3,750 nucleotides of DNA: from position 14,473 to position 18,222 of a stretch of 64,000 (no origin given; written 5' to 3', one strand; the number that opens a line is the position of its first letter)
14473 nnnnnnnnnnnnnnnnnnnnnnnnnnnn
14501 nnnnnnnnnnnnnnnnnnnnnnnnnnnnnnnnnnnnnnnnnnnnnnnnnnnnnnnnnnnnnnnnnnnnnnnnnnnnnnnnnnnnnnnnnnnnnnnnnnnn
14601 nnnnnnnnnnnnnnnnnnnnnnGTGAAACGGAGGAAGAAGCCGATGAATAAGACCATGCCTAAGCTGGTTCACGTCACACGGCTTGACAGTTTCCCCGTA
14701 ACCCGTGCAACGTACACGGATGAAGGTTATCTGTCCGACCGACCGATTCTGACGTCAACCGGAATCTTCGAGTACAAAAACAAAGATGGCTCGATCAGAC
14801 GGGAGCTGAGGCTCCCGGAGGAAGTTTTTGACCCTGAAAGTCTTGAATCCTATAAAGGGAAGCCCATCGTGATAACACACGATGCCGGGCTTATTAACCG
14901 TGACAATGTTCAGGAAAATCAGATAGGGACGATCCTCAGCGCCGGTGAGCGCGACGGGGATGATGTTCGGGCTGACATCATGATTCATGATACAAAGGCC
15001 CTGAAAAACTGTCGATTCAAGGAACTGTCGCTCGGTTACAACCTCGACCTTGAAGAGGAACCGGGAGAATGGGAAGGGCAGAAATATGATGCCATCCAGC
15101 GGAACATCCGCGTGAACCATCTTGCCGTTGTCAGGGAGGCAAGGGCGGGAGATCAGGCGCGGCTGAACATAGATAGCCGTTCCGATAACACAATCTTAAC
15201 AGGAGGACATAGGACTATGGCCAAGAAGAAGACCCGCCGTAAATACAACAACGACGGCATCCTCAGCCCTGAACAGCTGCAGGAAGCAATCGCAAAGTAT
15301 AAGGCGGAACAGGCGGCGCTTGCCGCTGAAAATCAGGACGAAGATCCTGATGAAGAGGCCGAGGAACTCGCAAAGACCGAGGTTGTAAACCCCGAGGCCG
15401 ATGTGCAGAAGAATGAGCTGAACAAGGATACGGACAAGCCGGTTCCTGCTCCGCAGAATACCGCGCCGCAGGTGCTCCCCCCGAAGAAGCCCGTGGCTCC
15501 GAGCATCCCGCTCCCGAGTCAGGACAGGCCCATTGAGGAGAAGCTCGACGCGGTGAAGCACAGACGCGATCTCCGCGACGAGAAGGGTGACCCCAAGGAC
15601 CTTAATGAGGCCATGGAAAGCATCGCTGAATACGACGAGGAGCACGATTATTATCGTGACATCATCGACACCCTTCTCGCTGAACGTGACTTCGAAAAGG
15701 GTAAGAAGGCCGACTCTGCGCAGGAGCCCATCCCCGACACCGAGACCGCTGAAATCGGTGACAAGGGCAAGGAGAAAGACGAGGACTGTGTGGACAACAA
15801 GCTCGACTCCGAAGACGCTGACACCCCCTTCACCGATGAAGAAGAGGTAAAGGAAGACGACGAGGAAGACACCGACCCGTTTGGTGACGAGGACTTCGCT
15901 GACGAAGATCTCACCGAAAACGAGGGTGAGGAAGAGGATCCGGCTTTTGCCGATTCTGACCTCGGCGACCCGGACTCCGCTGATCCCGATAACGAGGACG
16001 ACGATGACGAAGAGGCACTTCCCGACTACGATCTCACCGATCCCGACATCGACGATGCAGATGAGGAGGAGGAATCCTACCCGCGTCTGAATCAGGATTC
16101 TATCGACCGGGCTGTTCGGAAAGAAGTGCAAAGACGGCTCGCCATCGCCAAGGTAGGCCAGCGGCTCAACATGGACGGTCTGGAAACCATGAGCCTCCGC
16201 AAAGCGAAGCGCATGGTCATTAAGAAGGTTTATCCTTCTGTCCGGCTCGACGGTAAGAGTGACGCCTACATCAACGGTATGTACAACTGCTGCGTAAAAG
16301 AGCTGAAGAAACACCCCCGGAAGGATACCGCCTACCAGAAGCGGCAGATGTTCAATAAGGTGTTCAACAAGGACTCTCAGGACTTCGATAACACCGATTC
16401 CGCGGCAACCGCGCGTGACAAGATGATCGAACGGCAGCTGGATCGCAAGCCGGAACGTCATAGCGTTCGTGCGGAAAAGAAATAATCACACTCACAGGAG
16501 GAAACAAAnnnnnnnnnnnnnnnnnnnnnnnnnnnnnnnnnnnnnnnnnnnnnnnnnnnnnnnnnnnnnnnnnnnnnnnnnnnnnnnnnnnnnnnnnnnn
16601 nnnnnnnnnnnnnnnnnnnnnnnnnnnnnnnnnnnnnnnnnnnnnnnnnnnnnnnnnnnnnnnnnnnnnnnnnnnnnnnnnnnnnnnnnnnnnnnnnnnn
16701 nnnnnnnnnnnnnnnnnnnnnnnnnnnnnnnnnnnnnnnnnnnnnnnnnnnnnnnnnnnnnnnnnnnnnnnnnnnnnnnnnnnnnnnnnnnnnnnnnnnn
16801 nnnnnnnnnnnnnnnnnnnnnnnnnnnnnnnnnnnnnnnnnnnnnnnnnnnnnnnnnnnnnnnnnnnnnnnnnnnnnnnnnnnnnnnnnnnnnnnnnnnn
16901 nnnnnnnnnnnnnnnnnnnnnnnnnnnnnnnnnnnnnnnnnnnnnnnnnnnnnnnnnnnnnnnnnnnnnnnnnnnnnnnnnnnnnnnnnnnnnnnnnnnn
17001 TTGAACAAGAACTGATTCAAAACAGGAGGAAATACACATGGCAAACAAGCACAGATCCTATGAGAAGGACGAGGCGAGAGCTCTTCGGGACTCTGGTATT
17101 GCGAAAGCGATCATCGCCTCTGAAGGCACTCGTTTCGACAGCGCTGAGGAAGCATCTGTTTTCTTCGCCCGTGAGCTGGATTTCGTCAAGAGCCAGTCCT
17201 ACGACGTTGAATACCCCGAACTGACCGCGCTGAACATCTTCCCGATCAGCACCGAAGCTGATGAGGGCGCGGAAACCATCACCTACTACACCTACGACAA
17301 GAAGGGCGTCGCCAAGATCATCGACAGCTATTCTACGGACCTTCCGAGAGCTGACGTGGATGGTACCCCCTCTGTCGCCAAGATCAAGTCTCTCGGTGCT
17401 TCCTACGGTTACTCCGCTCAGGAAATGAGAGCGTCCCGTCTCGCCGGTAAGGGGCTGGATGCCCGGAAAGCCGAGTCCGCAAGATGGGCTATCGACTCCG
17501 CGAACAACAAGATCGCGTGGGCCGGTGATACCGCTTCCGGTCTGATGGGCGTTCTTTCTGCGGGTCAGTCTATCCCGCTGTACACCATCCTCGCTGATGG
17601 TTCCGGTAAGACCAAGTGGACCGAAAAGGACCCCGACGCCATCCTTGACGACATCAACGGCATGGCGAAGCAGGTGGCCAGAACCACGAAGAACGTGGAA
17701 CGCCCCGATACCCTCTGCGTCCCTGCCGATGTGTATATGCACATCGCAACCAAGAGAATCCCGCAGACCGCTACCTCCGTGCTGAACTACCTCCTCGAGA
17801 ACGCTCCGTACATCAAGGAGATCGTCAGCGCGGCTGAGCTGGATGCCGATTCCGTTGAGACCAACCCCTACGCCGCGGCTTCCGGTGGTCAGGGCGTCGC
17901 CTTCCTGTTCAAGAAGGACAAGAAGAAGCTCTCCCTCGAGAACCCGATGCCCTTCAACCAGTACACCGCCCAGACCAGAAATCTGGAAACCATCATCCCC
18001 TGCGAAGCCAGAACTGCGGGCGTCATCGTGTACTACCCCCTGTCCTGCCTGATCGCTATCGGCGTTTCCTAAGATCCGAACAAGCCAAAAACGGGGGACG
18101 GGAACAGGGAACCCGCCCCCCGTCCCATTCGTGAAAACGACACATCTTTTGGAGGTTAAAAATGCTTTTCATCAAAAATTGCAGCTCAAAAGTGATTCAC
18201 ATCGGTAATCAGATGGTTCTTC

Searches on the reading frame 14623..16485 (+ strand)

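Call 9: search_protein_families(library=phrogs, proteins=[window:14623-16485:+], max_evalue=0.00001)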
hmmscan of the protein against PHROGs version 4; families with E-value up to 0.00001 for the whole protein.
window:14623-16485:+ (620 aa): 6 families
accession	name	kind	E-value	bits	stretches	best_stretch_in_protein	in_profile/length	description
phrog_530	-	head and packaging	1.5e-76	259.1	2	10-264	12-277/390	head maturation protease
phrog_12864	-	head and packaging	5.7e-32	112.4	1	47-267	75-288/468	head maturation protease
phrog_2229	-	head and packaging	9.4e-18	65.7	1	63-272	62-280/428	head maturation protease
phrog_16985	-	unknown function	1e-14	55.5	1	30-268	14-255/436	-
phrog_3778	-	head and packaging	7.8e-13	49.1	1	39-395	171-471/593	head maturation protease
phrog_1961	-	unknown function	2e-10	41.4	1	53-407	46-289/417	-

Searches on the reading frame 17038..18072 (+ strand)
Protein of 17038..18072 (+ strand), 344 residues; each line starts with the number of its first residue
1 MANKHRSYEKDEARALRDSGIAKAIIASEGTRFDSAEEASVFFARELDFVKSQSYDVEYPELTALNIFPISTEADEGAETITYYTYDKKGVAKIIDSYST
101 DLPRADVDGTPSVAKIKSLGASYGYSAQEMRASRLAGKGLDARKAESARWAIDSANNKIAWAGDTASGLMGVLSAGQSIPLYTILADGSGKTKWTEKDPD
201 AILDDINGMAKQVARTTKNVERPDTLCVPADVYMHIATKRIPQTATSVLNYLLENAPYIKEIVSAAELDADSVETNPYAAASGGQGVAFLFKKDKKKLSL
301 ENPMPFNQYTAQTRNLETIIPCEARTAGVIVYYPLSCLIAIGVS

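Call 9: search_protein_families(library=phrogs, proteins=[window:17038-18072:+], max_evalue=0.00001)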
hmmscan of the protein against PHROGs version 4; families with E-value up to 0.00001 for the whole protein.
window:17038-18072:+ (344 aa): 1 family
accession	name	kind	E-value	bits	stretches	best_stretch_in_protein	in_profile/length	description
phrog_264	-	head and packaging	6.5e-84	282.6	1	23-342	11-320/321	major head protein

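Call 25: search_dna_similar(query=window:17038-18072:+, collection=phages, mode=protein, max_rows=25)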
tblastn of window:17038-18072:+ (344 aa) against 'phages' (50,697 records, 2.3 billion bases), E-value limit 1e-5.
Records with a match: 1366; places in all: 1367; records where one place covers at least 80% of the query: 1328.
Best place of each record, by identity: <60% 1366.
By first word of the organism name: Klebsiella 461; Escherichia 334; Vibrio 263; Shigella 35; Salmonella 26; Erwinia 25; Yersinia 25; Aeromonas 22; Campylobacter 20; Rhizobium 18; and 37 more.
By host as written in the record: - 347; Klebsiella pneumoniae 207; Escherichia coli 94; Escherichia coli DSM 12242 43; Escherichia coli K-12 MG1655 35; Campylobacter jejuni 20; Erwinia amylovora 16; Vibrio cyclitrophicus 16; and 278 more.
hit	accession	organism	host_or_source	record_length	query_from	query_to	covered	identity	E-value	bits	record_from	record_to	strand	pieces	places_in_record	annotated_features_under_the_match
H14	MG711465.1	Faecalibacterium phage FP_Brigit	Faecalibacterium prausnitzii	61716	3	343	99%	59.5%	1e-127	408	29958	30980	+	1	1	major capsid protein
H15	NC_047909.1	Faecalibacterium phage FP_Brigit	Faecalibacterium prausnitzii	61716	3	343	99%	59.5%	1e-127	408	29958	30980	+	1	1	major head protein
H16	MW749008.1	Hafnia phage vB_HpaM_Meifeng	Hafnia paralvei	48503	27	343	92%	34.7%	5e-42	161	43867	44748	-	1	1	hypothetical protein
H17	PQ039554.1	Enterobacter phage vB_Ecl_MII_003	Enterobacter cloacae (BPA MR E3)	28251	27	343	92%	34.4%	4e-41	159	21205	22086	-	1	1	hypothetical protein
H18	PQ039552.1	Enterobacter phage vB_Ecl_MII_001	Enterobacter cloacae ATCC 50398 MR2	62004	27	343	92%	34.4%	4e-41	159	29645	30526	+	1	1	hypothetical protein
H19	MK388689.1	Pantoea phage vB_PagM_LIET2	Pantoea agglomerans BSL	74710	7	339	97%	32.4%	1e-39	154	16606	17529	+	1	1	major capsid protein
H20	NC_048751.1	Pantoea phage vB_PagM_LIET2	Pantoea agglomerans BSL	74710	7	339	97%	32.4%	1e-39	154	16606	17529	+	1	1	major head protein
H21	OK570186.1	Pantoea phage Nafs113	Pantoea agglomerans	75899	7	339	97%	32.4%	1e-39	154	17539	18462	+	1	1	major capsid protein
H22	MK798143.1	Pantoea phage vB_PagM_AAM37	Pantoea agglomerans AUR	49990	5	342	98%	31.3%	4e-34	138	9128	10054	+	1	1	major capsid protein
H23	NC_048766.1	Pantoea phage vB_PagM_AAM37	Pantoea agglomerans AUR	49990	5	342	98%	31.3%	4e-34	138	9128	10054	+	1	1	major head protein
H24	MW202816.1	Caudoviricetes sp.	Manatee Spring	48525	32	342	90%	33.9%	6e-40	155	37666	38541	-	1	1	major capsid protein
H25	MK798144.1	Pantoea phage vB_PagM_PSKM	Pantoea agglomerans ARC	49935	5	342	98%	31.0%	2e-34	139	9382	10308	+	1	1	major capsid protein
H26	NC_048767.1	Pantoea phage vB_PagM_PSKM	Pantoea agglomerans ARC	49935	5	342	98%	31.0%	2e-34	139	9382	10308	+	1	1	major head protein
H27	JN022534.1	Xanthomonas phage vB_XveM_DIBBI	Xanthomonas vesicatoria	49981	5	342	98%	31.0%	2e-34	139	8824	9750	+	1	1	hypothetical protein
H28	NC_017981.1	Xanthomonas phage vB_XveM_DIBBI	Xanthomonas vesicatoria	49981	5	342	98%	31.0%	2e-34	139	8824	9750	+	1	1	major head protein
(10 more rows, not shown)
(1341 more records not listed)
